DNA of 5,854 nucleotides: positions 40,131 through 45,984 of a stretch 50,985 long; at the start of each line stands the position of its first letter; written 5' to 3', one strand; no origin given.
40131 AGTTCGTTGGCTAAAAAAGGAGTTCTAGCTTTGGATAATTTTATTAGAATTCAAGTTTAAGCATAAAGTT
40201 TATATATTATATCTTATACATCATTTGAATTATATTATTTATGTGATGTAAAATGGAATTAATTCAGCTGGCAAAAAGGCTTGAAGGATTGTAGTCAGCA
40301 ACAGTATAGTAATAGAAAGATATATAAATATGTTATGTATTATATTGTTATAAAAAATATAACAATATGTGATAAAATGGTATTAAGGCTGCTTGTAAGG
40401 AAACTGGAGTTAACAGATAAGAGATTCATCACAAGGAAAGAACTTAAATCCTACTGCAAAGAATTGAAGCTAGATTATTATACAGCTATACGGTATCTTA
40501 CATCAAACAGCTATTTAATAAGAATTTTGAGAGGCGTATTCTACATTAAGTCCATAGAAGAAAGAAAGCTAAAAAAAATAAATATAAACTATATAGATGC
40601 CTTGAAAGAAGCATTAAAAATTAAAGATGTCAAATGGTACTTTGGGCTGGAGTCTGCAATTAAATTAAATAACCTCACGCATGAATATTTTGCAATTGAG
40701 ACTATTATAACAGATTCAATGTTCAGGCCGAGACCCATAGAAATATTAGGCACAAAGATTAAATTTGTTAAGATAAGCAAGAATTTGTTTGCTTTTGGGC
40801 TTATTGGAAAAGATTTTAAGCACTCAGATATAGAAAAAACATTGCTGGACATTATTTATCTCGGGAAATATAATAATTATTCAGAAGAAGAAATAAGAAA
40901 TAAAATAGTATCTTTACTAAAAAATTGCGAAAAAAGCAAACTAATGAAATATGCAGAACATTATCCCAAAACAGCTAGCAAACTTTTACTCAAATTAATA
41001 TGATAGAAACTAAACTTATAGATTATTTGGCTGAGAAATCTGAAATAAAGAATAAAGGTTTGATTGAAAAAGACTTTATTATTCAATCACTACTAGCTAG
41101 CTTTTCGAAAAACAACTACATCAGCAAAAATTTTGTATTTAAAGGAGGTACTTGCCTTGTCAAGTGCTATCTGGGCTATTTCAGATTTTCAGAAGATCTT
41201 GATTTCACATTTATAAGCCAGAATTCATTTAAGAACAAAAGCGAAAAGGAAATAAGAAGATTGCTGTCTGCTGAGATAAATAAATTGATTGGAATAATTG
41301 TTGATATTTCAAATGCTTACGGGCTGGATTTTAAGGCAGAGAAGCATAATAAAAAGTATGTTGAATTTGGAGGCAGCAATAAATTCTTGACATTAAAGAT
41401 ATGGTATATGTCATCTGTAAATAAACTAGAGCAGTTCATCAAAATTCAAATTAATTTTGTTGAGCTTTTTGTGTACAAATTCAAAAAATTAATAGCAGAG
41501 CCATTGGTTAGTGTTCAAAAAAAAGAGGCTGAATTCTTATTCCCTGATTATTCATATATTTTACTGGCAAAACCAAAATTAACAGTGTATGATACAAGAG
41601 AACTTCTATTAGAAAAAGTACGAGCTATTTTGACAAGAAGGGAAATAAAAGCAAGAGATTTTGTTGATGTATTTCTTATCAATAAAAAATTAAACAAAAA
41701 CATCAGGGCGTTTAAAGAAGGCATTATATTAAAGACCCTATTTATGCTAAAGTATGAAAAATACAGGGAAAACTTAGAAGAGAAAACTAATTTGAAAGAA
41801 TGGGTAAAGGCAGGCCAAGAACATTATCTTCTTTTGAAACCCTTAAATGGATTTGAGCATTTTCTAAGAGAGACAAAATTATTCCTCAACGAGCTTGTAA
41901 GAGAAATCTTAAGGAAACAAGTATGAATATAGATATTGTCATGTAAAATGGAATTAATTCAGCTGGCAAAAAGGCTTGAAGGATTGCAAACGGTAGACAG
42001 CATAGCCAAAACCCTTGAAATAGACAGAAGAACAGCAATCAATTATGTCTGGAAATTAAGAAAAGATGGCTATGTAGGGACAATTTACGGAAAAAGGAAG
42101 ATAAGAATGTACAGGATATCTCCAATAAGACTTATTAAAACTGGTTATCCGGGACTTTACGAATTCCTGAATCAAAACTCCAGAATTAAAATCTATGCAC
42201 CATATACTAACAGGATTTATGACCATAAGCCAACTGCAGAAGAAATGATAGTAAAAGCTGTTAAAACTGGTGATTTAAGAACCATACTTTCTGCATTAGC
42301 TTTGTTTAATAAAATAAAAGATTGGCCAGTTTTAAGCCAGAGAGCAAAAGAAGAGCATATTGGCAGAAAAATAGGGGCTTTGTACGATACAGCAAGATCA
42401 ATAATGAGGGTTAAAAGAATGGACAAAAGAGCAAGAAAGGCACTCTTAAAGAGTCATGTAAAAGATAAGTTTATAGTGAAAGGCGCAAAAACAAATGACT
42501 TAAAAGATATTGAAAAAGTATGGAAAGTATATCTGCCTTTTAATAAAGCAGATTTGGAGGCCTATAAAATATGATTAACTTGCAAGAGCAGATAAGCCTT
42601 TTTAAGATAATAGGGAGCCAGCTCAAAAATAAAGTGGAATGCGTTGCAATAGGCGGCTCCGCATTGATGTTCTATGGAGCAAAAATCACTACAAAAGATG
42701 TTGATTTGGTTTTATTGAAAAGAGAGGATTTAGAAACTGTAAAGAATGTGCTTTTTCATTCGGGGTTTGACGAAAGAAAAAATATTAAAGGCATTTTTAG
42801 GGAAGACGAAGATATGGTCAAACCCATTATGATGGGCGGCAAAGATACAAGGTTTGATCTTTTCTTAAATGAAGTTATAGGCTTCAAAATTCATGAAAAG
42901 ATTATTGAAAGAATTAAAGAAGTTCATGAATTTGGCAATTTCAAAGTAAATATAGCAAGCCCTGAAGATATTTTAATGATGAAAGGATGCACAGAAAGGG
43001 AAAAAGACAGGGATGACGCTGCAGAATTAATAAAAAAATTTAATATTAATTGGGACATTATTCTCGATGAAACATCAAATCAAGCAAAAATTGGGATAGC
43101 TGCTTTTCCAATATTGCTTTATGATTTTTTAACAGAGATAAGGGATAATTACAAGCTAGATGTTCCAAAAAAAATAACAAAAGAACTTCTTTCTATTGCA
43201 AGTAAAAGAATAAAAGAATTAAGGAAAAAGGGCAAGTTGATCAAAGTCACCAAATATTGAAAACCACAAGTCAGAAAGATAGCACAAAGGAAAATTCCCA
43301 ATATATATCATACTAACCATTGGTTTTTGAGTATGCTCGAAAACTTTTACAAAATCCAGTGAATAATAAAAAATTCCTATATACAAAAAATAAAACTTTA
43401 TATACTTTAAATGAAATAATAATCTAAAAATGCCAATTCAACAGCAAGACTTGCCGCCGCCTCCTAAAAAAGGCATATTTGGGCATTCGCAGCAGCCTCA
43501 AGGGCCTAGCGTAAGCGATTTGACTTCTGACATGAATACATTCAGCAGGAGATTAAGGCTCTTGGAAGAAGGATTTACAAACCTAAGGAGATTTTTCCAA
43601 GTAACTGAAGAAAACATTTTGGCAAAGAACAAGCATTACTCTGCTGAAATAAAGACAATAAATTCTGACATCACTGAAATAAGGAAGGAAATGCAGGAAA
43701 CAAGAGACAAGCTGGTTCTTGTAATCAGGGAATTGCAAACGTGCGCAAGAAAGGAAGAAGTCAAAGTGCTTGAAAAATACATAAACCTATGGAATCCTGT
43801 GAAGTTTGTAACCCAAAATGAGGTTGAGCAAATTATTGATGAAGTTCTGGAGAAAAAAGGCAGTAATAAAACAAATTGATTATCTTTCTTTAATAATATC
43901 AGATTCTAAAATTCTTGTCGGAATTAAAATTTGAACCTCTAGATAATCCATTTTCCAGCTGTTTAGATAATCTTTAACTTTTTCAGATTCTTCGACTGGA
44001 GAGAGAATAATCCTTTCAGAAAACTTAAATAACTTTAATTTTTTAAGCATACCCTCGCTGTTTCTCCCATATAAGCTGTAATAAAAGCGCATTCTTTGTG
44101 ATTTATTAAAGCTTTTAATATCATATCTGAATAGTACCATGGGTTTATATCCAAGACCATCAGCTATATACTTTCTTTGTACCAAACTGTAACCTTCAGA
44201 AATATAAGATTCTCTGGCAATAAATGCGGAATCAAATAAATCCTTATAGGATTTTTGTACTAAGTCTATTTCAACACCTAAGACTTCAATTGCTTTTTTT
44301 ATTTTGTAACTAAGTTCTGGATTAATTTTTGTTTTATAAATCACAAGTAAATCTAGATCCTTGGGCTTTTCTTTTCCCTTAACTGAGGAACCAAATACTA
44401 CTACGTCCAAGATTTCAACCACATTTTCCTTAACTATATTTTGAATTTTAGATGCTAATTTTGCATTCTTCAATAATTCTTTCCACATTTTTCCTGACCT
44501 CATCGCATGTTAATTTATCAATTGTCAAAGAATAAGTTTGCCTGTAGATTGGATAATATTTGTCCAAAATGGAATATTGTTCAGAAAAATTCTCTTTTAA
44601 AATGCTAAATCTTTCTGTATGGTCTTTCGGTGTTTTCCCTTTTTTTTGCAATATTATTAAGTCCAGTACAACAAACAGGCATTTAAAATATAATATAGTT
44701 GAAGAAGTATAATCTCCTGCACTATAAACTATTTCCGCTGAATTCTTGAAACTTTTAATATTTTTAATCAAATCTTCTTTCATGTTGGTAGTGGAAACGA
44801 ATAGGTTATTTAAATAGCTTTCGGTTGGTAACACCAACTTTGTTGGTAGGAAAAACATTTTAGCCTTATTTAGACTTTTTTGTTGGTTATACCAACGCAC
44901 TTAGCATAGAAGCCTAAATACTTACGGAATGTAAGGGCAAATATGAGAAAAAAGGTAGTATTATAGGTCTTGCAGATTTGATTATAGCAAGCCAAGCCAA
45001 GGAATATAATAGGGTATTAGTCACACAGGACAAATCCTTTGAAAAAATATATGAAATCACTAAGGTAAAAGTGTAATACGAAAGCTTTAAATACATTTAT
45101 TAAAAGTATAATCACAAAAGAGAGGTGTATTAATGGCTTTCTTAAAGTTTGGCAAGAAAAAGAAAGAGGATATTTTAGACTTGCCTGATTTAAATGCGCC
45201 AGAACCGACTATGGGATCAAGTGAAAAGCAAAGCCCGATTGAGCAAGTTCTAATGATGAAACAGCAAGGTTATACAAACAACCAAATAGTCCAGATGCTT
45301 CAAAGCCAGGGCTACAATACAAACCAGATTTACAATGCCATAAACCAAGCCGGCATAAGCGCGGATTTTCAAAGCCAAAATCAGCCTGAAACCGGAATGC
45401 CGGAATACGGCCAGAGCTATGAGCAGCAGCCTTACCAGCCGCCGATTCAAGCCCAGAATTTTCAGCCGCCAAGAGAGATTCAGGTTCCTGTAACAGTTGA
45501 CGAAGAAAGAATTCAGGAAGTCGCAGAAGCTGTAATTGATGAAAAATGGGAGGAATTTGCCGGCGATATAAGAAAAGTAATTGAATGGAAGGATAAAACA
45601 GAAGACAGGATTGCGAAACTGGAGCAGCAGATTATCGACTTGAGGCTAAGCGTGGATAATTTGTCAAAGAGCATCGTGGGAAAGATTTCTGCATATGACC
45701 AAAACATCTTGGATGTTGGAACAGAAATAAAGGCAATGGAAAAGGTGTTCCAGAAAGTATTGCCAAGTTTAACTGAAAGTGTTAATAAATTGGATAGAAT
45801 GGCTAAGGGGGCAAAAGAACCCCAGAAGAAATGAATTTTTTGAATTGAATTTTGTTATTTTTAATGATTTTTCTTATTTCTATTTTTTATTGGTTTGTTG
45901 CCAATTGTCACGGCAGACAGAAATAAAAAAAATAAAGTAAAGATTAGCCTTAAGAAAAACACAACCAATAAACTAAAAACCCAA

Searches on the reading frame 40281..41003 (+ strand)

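Call 3: search_protein_families(library=pfam, proteins=[window:40281-41003:+], max_evalue=0.1)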
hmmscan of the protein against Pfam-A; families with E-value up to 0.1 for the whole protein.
window:40281-41003:+ (240 aa): 1 family
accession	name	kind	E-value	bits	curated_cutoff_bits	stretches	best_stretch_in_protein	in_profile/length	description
PF13338.12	AbiEi_4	-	0.049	14.2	25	1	41-89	5-48/49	Transcriptional regulator, AbiEi antitoxin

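Call 4: search_protein_families(library=ncbifam, proteins=[window:40281-41003:+], max_evalue=0.1)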
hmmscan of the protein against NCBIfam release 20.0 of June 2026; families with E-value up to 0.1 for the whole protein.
window:40281-41003:+ (240 aa): 0 families

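Call 36: search_protein_families(library=padloc, proteins=[window:40281-41003:+], max_evalue=0.1)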
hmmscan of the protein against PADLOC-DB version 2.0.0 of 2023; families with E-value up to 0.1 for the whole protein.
window:40281-41003:+ (240 aa): 9 families
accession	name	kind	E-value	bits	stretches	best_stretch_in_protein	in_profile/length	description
PDLC02273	AbiEi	-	3.3e-48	162.4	1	48-235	15-200/205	AbiEi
PDLC02267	AbiEi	-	4.4e-14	50.5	1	38-231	9-188/252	AbiEi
PDLC02241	AbiEi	-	1.8e-06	25.9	1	67-230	29-184/199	AbiEi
PDLC02266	AbiEi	-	3.1e-06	24.8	1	35-232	3-199/258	AbiEi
PDLC02226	AbiEi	-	1.1e-05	23.3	1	69-239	37-193/202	AbiEi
PDLC02270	AbiEi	-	0.002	15.2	1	46-178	9-136/265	AbiEi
PDLC02282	AbiEi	-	0.0023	15.3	1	35-232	3-199/260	AbiEi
PDLC02268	AbiEi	-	0.018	12.5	1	184-233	146-194/204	AbiEi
PDLC02232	AbiEi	-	0.023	12.6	1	42-127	13-92/177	AbiEi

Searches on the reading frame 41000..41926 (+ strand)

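Call 3: search_protein_families(library=pfam, proteins=[window:41000-41926:+], max_evalue=0.1)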
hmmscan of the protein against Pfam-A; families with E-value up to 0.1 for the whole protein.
window:41000-41926:+ (308 aa): 2 families
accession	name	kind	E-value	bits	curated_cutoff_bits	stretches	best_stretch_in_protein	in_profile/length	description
PF08843.17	AbiEii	-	1.3e-24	87.9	22.5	1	42-257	12-191/238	Nucleotidyl transferase AbiEii toxin, Type IV TA system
PF01526.23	DDE_Tnp_Tn3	-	0.097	11.9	24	0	209-268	244-307/389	Tn3 transposase DDE domain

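Call 4: search_protein_families(library=ncbifam, proteins=[window:41000-41926:+], max_evalue=0.1)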
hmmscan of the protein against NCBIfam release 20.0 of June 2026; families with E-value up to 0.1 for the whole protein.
window:41000-41926:+ (308 aa): 0 families

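Call 36: search_protein_families(library=padloc, proteins=[window:41000-41926:+], max_evalue=0.1)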
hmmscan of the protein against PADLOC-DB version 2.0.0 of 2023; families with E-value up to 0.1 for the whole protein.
window:41000-41926:+ (308 aa): 26 families (the best 25 are shown)
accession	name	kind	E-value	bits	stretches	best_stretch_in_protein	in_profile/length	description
PDLC02321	AbiEii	-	2.3e-60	202.7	1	5-301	5-291/296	AbiEii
PDLC02304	AbiEii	-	5e-32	109.9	1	1-298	1-257/260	AbiEii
PDLC02317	AbiEii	-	1.2e-21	75.2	1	1-232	1-207/396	AbiEii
PDLC02297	AbiEii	-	4.3e-19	67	1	3-165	4-157/307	AbiEii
PDLC02294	AbiEii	-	1.1e-17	62.8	1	1-270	1-231/260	AbiEii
PDLC02296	AbiEii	-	2.4e-16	57.8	1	6-262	7-228/282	AbiEii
PDLC02292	AbiEii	-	4.4e-16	57.5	1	6-89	13-91/283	AbiEii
PDLC02323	AbiEii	-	2.2e-15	54.9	1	14-236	12-193/248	AbiEii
PDLC02289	AbiEii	-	4.7e-15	53.9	1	5-229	16-216/309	AbiEii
PDLC02302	AbiEii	-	1.8e-13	48.5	1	6-157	9-147/313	AbiEii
PDLC02293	AbiEii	-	6.4e-11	40.3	2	2-78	2-75/270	AbiEii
PDLC02316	AbiEii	-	8.7e-11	39.8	1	5-86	12-91/314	AbiEii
PDLC02305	AbiEii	-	2.4e-10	38.1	1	11-242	12-205/306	AbiEii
PDLC02307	AbiEii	-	3.5e-10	38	1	27-85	11-62/219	AbiEii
PDLC02288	AbiEii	-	7.5e-10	36.2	2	11-95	21-102/294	AbiEii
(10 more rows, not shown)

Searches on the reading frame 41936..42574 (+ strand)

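Call 3: search_protein_families(library=pfam, proteins=[window:41936-42574:+], max_evalue=0.1)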
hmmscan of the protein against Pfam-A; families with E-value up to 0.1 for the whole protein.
window:41936-42574:+ (212 aa): 8 families
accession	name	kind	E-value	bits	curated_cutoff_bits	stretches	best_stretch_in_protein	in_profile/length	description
PF08279.18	HTH_11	-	0.0007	19.9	25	1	7-54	5-50/55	HTH domain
PF01978.25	TrmB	-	0.0019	18.4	25.6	1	16-63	21-66/68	Sugar-specific transcriptional regulator TrmB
PF13551.12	HTH_29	-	0.0058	17.1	28.1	1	11-54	6-49/64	Winged helix-turn helix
PF02082.26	Rrf2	-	0.016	15.8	30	1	7-53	12-59/132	Iron-dependent Transcriptional regulator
PF01325.25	Fe_dep_repress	-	0.025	15.2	26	0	19-48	24-53/60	Iron dependent repressor, N-terminal DNA binding domain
PF00538.25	Linker_histone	-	0.055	14.1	22.4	0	98-145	1-49/74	linker histone H1 and H5 family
PF13730.12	HTH_36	-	0.073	13.3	25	0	19-47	27-55/55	Helix-turn-helix domain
PF13130.11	DUF3952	-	0.078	13.6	25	0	103-162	16-75/101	Domain of unknown function (DUF3952)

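Call 4: search_protein_families(library=ncbifam, proteins=[window:41936-42574:+], max_evalue=0.1)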
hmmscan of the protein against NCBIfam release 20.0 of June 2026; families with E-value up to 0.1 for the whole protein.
window:41936-42574:+ (212 aa): 3 families
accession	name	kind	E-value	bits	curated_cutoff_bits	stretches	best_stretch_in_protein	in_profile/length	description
TIGR01884.1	cas_HTH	subfamily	5.3e-06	26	60.2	1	4-55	144-194/202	CRISPR-associated CARF protein Csa3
NF053660.1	ORF80_fam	equivalog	0.0074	16.1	95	1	7-61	8-63/70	ORF80 family leucine zipper DNA-binding protein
TIGR00738.1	rrf2_super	superfamily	0.015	15.2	73.3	1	7-54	14-62/132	Rrf2 family transcriptional regulator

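Call 36: search_protein_families(library=padloc, proteins=[window:41936-42574:+], max_evalue=0.1)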
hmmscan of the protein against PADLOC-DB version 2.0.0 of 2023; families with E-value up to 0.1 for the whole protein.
window:41936-42574:+ (212 aa): 5 families
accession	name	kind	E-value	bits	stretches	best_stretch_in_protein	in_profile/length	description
PDLC01268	CasR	-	1.1e-06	26.7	1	4-55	126-173/179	"CAS-I,CAS-II,CAS-III,CAS-IV,CAS-V,CAS-VI; associated_signaling"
PDLC01434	CasR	-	5.5e-06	24.4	1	4-51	130-175/191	"CAS-I,CAS-II,CAS-III,CAS-IV,CAS-V,CAS-VI; associated_signaling"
PDLC01850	CARF3--CARF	-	0.001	17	1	4-49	147-191/209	-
PDLC01044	Csa3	-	0.0016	16.4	1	13-49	145-180/194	Type I-A associated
PDLC01438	Csa3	-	0.0045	15.1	1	7-105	153-209/305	"CAS-I,CAS-II,CAS-III,CAS-IV,CAS-V,CAS-VI; associated_signaling"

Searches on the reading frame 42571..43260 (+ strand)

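Call 3: search_protein_families(library=pfam, proteins=[window:42571-43260:+], max_evalue=0.1)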
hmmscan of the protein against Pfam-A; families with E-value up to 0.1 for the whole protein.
window:42571-43260:+ (229 aa): 1 family
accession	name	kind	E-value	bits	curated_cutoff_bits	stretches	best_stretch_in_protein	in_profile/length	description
PF19502.5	DUF6036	-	1.1e-07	32.2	23.6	1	18-164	16-129/164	Nucleotidyltransferase of unknown function (DUF6036)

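Call 4: search_protein_families(library=ncbifam, proteins=[window:42571-43260:+], max_evalue=0.1)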
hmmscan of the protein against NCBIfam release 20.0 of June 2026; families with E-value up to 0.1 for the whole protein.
window:42571-43260:+ (229 aa): 0 families

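Call 36: search_protein_families(library=padloc, proteins=[window:42571-43260:+], max_evalue=0.1)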
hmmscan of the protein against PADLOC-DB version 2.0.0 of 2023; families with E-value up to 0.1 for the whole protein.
window:42571-43260:+ (229 aa): 0 families

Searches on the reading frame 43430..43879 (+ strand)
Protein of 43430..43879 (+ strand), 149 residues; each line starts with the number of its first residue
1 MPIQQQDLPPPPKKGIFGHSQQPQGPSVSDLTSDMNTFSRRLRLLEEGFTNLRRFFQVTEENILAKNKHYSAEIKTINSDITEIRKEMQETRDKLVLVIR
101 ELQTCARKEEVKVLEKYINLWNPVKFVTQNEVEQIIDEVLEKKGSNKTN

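Call 3: search_protein_families(library=pfam, proteins=[window:43430-43879:+], max_evalue=0.1)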
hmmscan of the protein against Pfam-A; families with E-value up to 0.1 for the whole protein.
window:43430-43879:+ (149 aa): 5 families
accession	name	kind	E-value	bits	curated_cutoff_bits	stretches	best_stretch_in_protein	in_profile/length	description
PF23649.1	FKBP15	-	0.0024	18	27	1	42-96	167-221/224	FK506-binding protein 15-like domain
PF12128.14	DUF3584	-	0.0037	15.3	31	1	24-104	766-846/1191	Protein of unknown function (DUF3584)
PF03836.20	RasGAP_C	-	0.011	16.2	26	1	56-109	55-112/137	RasGAP C-terminus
PF01939.22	NucS_C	-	0.062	13.7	24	0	39-81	10-57/124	Endonuclease NucS C-terminal domain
PF14966.11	DNA_repr_REX1B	-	0.072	14.1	24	0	68-105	41-79/94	DNA repair REX1-B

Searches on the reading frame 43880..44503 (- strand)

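Call 3: search_protein_families(library=pfam, proteins=[window:43880-44503:-], max_evalue=0.1)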
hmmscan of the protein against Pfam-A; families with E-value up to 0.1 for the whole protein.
window:43880-44503:- (207 aa): 4 families
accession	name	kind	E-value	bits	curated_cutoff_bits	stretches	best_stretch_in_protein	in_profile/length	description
PF18765.7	Polbeta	-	7.5e-09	36.1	26.9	1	19-85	2-70/93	Polymerase beta, Nucleotidyltransferase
PF01909.29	NTP_transf_2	-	2.9e-07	31.2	21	1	18-89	2-79/93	Nucleotidyltransferase domain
PF22600.2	MTPAP-like_central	-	0.0064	17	27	1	12-74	21-82/139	Poly(A) RNA polymerase, mitochondrial-like, central palm domain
PF22014.2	DUF6932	-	0.0066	17.3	27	1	25-73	46-92/142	Family of unknown function (DUF6932)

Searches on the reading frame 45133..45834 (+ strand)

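Call 78: search_protein_families(library=pfam, proteins=[window:45133-45834:+], max_evalue=0.01)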
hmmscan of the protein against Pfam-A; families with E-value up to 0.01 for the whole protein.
window:45133-45834:+ (233 aa): 2 families
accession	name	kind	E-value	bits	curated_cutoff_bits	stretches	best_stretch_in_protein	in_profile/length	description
PF24625.1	DUF7626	-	0.0026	18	27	1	39-61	9-31/55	Domain of unknown function (DUF7626)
PF18501.6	REC1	-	0.0049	17.3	37.4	0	48-190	54-192/250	Alpha helical recognition lobe domain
